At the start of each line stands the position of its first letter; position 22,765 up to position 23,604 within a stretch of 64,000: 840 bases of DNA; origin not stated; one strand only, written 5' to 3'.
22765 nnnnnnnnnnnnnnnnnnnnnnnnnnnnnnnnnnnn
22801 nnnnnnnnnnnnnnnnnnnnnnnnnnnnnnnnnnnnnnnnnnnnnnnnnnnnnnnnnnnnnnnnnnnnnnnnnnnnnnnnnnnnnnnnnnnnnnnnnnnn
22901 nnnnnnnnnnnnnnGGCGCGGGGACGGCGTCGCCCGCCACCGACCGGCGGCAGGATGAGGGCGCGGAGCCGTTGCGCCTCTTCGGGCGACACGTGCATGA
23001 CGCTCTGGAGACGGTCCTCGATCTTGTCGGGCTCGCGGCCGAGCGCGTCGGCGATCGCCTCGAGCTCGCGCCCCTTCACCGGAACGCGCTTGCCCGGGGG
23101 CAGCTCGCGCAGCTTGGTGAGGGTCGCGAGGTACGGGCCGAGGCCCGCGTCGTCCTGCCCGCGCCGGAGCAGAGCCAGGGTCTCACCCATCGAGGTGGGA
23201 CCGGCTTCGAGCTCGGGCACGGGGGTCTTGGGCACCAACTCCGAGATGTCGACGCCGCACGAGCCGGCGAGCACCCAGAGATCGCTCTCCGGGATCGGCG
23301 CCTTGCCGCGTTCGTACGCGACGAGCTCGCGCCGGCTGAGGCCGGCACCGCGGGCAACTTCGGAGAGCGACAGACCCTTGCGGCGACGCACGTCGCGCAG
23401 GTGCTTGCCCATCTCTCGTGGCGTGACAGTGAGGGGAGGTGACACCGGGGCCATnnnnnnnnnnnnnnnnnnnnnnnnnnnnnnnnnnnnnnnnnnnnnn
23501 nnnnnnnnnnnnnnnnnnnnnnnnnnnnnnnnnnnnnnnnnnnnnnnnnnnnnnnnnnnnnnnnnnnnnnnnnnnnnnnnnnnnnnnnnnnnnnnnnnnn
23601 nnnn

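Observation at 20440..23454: Giant HTH_XRE ... about 700-aa acidic repeat-rich spacer ... DUF1080/LamG-like jellyroll protein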

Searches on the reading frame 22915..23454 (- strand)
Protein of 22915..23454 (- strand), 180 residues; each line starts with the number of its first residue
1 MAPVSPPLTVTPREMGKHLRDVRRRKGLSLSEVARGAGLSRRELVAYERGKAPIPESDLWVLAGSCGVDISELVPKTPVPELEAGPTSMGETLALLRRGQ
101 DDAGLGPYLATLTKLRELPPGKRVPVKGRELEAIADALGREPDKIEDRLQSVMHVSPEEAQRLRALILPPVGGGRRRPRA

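Call 22: search_solved_structures(query=A2, max_evalue=1, show_alignments=3)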
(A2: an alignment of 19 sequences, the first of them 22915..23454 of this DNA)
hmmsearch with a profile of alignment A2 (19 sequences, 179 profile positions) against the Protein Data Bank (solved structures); distinct sequences matched with E-value up to 1: 46.
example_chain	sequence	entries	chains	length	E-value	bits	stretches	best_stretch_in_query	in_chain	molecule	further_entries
2ewt_A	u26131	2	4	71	5.4e-07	32.6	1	11-75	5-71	putative DNA-binding protein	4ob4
3vk0_A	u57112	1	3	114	2.9e-06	30.2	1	17-86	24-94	Transcriptional regulator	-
4ghj_A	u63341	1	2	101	7.3e-06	28.9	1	7-54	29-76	Probable transcriptional regulator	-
6jq1_A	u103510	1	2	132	1.1e-05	28.3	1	14-75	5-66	Transcriptional regulator, XRE family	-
7t5u_A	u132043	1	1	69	1.2e-05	28.3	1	12-70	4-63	Helix-turn-helix domain-containing protein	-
2b5a_A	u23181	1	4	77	1.7e-05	27.8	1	12-55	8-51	C.BclI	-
6rnz_A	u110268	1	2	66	0.0002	24.2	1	15-74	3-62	HTH-type transcriptional regulator DdrOC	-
1y7y_A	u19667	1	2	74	0.00037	23.4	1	14-72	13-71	C.AhdI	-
3qq6_A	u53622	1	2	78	0.00042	23.2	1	12-54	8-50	HTH-type transcriptional regulator sinR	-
5w4m_A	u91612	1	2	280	0.00053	22.9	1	13-109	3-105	Transcriptional regulator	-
5w4n_A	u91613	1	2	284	0.00055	22.8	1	13-109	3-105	Transcriptional regulator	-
6rmq_A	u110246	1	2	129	0.00067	22.5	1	15-76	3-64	HTH-type transcriptional regulator DdrOC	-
6rnx_A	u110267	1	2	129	0.00077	22.4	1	15-75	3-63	HTH-type transcriptional regulator DdrOC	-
5tn0_A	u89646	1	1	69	0.0009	22.1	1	15-55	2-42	HTH-type transcriptional regulator SinR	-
3f51_A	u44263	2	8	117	0.0012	21.7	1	13-87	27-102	Clp gene regulator (ClgR)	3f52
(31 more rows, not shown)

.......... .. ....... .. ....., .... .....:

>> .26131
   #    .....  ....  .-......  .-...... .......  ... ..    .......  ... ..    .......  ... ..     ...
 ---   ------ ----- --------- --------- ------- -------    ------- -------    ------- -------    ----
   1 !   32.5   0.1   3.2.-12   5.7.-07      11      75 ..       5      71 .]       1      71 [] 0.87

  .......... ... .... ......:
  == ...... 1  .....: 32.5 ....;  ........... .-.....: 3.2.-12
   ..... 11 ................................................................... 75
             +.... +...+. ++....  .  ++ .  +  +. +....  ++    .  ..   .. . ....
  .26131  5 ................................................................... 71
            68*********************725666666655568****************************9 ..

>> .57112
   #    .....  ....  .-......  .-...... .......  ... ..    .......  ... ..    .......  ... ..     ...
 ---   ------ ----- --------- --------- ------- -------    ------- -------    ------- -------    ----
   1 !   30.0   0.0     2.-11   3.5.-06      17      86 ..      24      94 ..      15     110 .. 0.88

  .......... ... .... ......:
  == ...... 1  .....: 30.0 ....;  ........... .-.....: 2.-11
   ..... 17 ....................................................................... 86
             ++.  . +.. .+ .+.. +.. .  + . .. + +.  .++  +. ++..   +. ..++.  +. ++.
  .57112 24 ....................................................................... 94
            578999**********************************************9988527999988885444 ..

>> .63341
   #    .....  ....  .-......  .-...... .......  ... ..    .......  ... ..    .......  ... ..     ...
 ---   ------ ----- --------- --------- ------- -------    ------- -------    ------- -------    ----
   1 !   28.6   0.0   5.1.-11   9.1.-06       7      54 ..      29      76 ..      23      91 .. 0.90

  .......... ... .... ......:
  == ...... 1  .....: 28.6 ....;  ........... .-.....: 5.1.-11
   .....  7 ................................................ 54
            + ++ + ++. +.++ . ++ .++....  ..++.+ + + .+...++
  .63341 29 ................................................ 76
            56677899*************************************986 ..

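Call 39: predict_structure(alignment_id=A2)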
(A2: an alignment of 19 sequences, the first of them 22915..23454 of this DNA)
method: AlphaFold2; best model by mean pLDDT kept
length: 180 residues; sequences in the alignment: 19
mean_pLDDT: 81.0   pTM: 0.44
mean pLDDT of the five models: 81.0, 78.8, 76.3, 75.1, 74.7
residues with pLDDT >= 90: 71; 70-90: 64; 50-70: 33; < 50: 12
segments of 3 or more residues with pLDDT < 50: 1-5
pLDDT, mean of each block of 10 residues (from residue 1): 54 94 97 97 97 94 96 78 51 55 74 85 81 88 90 89 86 54
secondary structure, 60 per line:
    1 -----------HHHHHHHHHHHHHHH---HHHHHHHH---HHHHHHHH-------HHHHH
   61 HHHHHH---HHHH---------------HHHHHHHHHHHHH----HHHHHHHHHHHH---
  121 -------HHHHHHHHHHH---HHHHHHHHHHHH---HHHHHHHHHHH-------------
elements in order: H12-26 H30-37 H41-48 H56-66 H70-73 H89-101 H106-117 H128-138 H142-153 H157-167

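Call 66: find_homologous_proteins(query=A2, max_evalue=0.00001)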
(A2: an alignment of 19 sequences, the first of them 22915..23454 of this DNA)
Query A2 (19 sequences) (180 aa, profile of the alignment): 128 proteins with E <= 0.00001 among 8000 candidates; the best 120 are listed.
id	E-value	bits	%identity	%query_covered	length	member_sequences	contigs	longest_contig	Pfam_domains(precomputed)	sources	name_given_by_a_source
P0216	3.4e-83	296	67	98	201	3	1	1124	PF12844.14,PF01381.29,PF13560.13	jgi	-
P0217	4.8e-83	295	69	94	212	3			PF12844.14,PF01381.29,PF13560.13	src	-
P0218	7.4e-83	295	66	97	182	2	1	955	PF12844.14,PF01381.29,PF13560.13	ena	-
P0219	2.1e-82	293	66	98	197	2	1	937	PF12844.14,PF01381.29,PF13560.13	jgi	-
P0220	2.8e-82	293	66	100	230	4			PF12844.14,PF01381.29,PF13560.13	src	-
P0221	3.2e-82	292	66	98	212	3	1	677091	PF12844.14,PF01381.29,PF13560.13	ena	-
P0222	1.0e-81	291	69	97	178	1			PF12844.14,PF01381.29,PF13560.13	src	-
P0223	1.1e-81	291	72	92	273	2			PF12844.14,PF01381.29,PF13560.13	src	-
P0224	3.2e-81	289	66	98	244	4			PF01381.29,PF13560.13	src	-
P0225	8.6e-81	288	69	94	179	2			PF12844.14,PF01381.29,PF13560.13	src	-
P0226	1.9e-80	287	66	98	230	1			PF12844.14,PF01381.29,PF13560.13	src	-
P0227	3.0e-80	286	63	98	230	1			PF12844.14,PF01381.29,PF13560.13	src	-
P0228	8.4e-79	281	68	96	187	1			PF12844.14,PF01381.29,PF13560.13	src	-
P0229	1.3e-78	281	68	93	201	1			PF01381.29,PF13560.13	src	-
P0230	3.6e-78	279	69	91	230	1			PF12844.14,PF01381.29,PF13560.13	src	-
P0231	1.3e-76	274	62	95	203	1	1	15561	PF12844.14,PF01381.29,PF13560.13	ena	-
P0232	2.5e-76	273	65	94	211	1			PF12844.14,PF01381.29,PF13560.13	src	-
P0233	6.9e-76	272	58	94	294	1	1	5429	PF12844.14,PF01381.29,PF13560.13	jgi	jgi:transcriptional regulator with XRE-family HTH domain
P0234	5.4e-74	266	72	89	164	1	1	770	PF12844.14,PF01381.29,PF13560.13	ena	-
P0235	1.1e-71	258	71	85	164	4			PF12844.14,PF01381.29,PF13560.13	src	-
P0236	2.7e-71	257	69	89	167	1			PF01381.29,PF13560.13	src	-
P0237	5.3e-71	256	66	88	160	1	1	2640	PF12844.14,PF01381.29,PF13560.13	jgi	jgi:DNA-binding XRE family transcriptional regulator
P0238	7.0e-69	249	55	94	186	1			PF01381.29,PF13560.13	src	-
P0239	1.7e-68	248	56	94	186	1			PF12844.14,PF01381.29,PF13560.13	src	-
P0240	3.2e-68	247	52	93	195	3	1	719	PF12844.14,PF01381.29,PF13560.13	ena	-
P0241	5.4e-68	246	52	95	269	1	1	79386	PF12844.14,PF01381.29,PF13560.13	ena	-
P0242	7.1e-68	246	67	77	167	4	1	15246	PF12844.14,PF01381.29,PF13560.13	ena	-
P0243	3.6e-67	243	73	79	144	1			PF01381.29,PF13560.13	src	-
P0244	9.8e-67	242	61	82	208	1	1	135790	PF12844.14,PF01381.29,PF13560.13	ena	-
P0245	1.7e-63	231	79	70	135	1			PF12844.14,PF01381.29,PF13560.13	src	-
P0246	2.4e-63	231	71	69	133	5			PF12844.14,PF01381.29,PF13560.13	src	-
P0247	3.3e-63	230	68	73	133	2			PF12844.14,PF01381.29,PF13560.13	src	-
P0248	3.1e-62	227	79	71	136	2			PF12844.14,PF01381.29,PF13560.13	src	-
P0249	4.6e-62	227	67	73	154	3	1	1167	PF12844.14,PF01381.29,PF13560.13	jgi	jgi:transcriptional regulator with XRE-family HTH domain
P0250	2.9e-61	224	71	71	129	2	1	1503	PF01381.29,PF13560.13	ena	-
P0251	4.3e-60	220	47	90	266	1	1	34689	PF12844.14,PF01381.29,PF13560.13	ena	-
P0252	8.6e-59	216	67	73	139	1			PF12844.14,PF01381.29,PF13560.13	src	-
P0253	1.8e-58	215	51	89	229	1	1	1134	PF12844.14,PF01381.29,PF13560.13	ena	-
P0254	4.2e-58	214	78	63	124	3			PF12844.14,PF01381.29,PF13560.13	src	-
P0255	4.3e-58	214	75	65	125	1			PF12844.14,PF01381.29,PF13560.13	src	-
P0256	4.5e-58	214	68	73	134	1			PF12844.14,PF01381.29,PF13560.13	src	-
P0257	8.0e-57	210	51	90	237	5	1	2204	PF01381.29,PF13560.13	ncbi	ncbi:MAG TPA: helix-turn-helix domain-containing protein, partial [Acidimicrobiia bacterium]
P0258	9.4e-57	209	67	67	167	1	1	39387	PF12844.14,PF01381.29,PF13560.13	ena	-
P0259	1.3e-56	209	66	66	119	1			PF12844.14,PF01381.29,PF13560.13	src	-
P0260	1.5e-56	209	51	89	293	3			PF01381.29,PF13560.13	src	-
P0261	1.5e-56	209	51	93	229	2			PF12844.14,PF01381.29,PF13560.13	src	-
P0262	1.2e-53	199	49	87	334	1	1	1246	PF12844.14,PF01381.29,PF13560.13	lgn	-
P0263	2.1e-52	195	61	69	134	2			PF12844.14,PF01381.29,PF13560.13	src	-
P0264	2.7e-51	192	77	59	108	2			PF12844.14,PF01381.29,PF13560.13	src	-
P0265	3.5e-51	191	50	75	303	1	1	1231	PF12844.14,PF00291.32,PF01381.29,PF13560.13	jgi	-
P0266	2.4e-50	189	52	70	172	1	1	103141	PF12844.14,PF01381.29,PF13560.13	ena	-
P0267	3.6e-50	188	60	62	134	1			PF12844.14,PF01381.29,PF13560.13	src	-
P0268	9.1e-50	187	71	61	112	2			PF12844.14,PF01381.29,PF13560.13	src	-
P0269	6.2e-49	184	69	56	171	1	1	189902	PF12844.14,PF01381.29,PF13560.13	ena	-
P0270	6.7e-49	184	69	56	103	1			PF12844.14,PF01381.29,PF13560.13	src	-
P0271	7.3e-49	184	75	52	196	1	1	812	PF12844.14,PF01381.29,PF13560.13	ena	-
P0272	9.5e-49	183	79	53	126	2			PF12844.14,PF01381.29,PF13560.13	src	-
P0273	4.4e-48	181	50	82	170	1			PF01381.29,PF13560.13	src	-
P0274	1.5e-47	180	65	58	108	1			PF12844.14,PF01381.29,PF13560.13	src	-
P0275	5.0e-47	178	77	52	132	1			PF12844.14,PF01381.29,PF13560.13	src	-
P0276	6.3e-47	177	48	87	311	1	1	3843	PF12844.14,PF01381.29,PF13560.13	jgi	jgi:transcriptional regulator with XRE-family HTH domain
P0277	7.1e-47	177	67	58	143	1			PF12844.14,PF01381.29,PF13560.13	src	-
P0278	1.5e-46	176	77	52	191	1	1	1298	PF12844.14,PF01381.29,PF13560.13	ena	-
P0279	1.5e-46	176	75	57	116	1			PF12844.14,PF01381.29,PF13560.13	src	-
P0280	8.5e-46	174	73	54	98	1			PF01381.29,PF13560.13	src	-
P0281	9.5e-46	174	50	76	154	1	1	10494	PF12844.14,PF01381.29,PF13560.13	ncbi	ncbi:MAG: helix-turn-helix domain-containing protein, partial [Actinomycetota bacterium]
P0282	5.1e-45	171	75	52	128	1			PF12844.14,PF01381.29,PF13560.13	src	-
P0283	7.2e-45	171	71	51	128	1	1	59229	PF12844.14,PF01381.29,PF13560.13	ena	-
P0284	2.2e-44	169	45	89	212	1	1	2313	PF12844.14,PF01381.29,PF13560.13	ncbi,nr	ncbi:MAG TPA: helix-turn-helix transcriptional regulator, partial [Acidimicrobiia bacterium]|nr:heli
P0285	1.8e-43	166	83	47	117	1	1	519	PF12844.14,PF01381.29,PF13560.13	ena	-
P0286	3.5e-43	165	78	49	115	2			PF01381.29,PF13560.13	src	-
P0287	1.0e-42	164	81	42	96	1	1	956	PF12844.14,PF01381.29,PF13560.13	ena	-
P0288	6.0e-41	158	76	42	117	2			PF12844.14,PF01381.29,PF13560.13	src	-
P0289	8.9e-41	157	52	74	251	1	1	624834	PF12844.14,PF01381.29,PF13560.13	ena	-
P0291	4.0e-40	155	51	68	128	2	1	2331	PF12844.14,PF01381.29,PF13560.13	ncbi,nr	ncbi:MAG: helix-turn-helix transcriptional regulator, partial [Actinobacteria bacterium]|nr:helix-tu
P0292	4.0e-40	155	86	39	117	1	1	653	PF01381.29,PF13560.13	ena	-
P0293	5.2e-40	155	44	69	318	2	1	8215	PF01381.29,PF13560.13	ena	-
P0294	7.7e-40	154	57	56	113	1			PF12844.14,PF01381.29,PF13560.13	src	-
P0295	5.0e-39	152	45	81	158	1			PF13560.13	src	-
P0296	6.5e-39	151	76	42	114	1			PF12844.14,PF01381.29,PF13560.13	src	-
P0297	1.3e-38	150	71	50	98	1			PF12844.14,PF01381.29,PF13560.13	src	-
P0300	3.9e-37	146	57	53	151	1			PF12844.14,PF01381.29,PF13560.13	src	-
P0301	1.4e-35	141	54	58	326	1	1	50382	PF12844.14,PF01381.29,PF13560.13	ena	-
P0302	1.8e-35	140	68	52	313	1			PF12844.14,PF01381.29,PF13560.13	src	-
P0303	1.9e-35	140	53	52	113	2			PF12844.14,PF01381.29,PF13560.13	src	-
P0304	1.3e-34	137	56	53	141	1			PF12844.14,PF01381.29,PF13560.13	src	-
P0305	1.4e-34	137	57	51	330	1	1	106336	PF12844.14,PF01381.29,PF13560.13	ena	-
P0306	2.2e-34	137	67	47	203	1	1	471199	PF12844.14,PF01381.29,PF13560.13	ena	-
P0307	2.8e-34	136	53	48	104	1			PF12844.14,PF01381.29,PF13560.13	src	-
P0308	3.3e-34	136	59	61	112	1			PF12844.14,PF01381.29,PF13560.13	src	-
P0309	8.6e-34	135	81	38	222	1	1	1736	PF01381.29,PF13560.13,PF01746.27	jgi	-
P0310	3.0e-33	133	73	41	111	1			PF12844.14,PF01381.29,PF13560.13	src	-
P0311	5.6e-33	132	74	41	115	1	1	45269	PF12844.14,PF01381.29,PF13560.13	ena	-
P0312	6.6e-33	132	75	41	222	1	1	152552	PF12844.14,PF01381.29,PF13560.13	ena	-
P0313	7.8e-32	128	67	41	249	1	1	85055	PF12844.14,PF01381.29,PF13560.13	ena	-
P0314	3.1e-31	126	58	41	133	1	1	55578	PF12844.14,PF01381.29,PF13560.13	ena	-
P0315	3.4e-30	123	61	37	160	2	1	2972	PF12844.14,PF01381.29,PF13560.13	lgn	-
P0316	1.1e-25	108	71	39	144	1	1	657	PF12844.14,PF01960.24,PF01381.29,PF13560.13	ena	-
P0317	3.5e-25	107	64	34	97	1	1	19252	PF12844.14,PF01381.29,PF13560.13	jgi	jgi:transcriptional regulator with XRE-family HTH domain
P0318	9.2e-25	105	56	40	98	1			PF12844.14,PF01381.29,PF13560.13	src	-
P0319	7.3e-22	96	33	88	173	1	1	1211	PF01381.29,PF13560.13,PF13443.13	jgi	jgi:transcriptional regulator with XRE-family HTH domain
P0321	6.7e-12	63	32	78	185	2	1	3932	PF12844.14,PF01381.29,PF21179.4,PF13560.13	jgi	jgi:transcriptional regulator with XRE-family HTH domain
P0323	6.2e-11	60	27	82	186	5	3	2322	PF12844.14,PF01381.29,PF21179.4,PF13560.13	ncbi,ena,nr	ncbi:MAG TPA: transcriptional regulator [Acidimicrobiales bacterium]|nr:transcriptional regulator [A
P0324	7.5e-11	60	32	78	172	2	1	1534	PF01381.29,PF21179.4,PF13560.13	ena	-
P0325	1.8e-10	59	30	86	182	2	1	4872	PF12844.14,PF01381.29,PF21179.4,PF13560.13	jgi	jgi:transcriptional regulator with XRE-family HTH domain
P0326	2.6e-10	58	30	74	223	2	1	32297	PF12844.14,PF01381.29,PF13560.13,PF13443.13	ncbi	-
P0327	5.5e-10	57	32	81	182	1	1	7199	PF12844.14,PF01381.29,PF21179.4,PF13560.13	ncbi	-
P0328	1.7e-9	55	28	62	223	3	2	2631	PF12844.14,PF13413.13,PF01381.29,PF24250.2,PF13560.13,PF13443.13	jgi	jgi:transcriptional regulator with XRE-family HTH domain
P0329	2.1e-8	52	32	76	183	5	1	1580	PF12844.14,PF01381.29,PF21179.4,PF13560.13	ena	-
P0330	2.5e-8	52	33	78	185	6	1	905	PF01381.29,PF21179.4,PF13560.13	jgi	jgi:transcriptional regulator with XRE-family HTH domain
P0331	2.5e-8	52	34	68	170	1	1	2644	PF01381.29,PF21179.4,PF13560.13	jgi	jgi:transcriptional regulator with XRE-family HTH domain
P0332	4.9e-8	51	32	73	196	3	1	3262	PF01381.29,PF21179.4,PF13560.13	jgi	jgi:transcriptional regulator with XRE-family HTH domain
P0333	4.9e-8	51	32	79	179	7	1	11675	PF12844.14,PF01381.29,PF21179.4,PF13560.13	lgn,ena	-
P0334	1.2e-7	49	31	78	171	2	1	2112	PF01381.29,PF21179.4,PF13560.13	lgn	-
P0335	3.6e-7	48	32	79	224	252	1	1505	PF12844.14,PF01381.29,PF21179.4,PF13560.13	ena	-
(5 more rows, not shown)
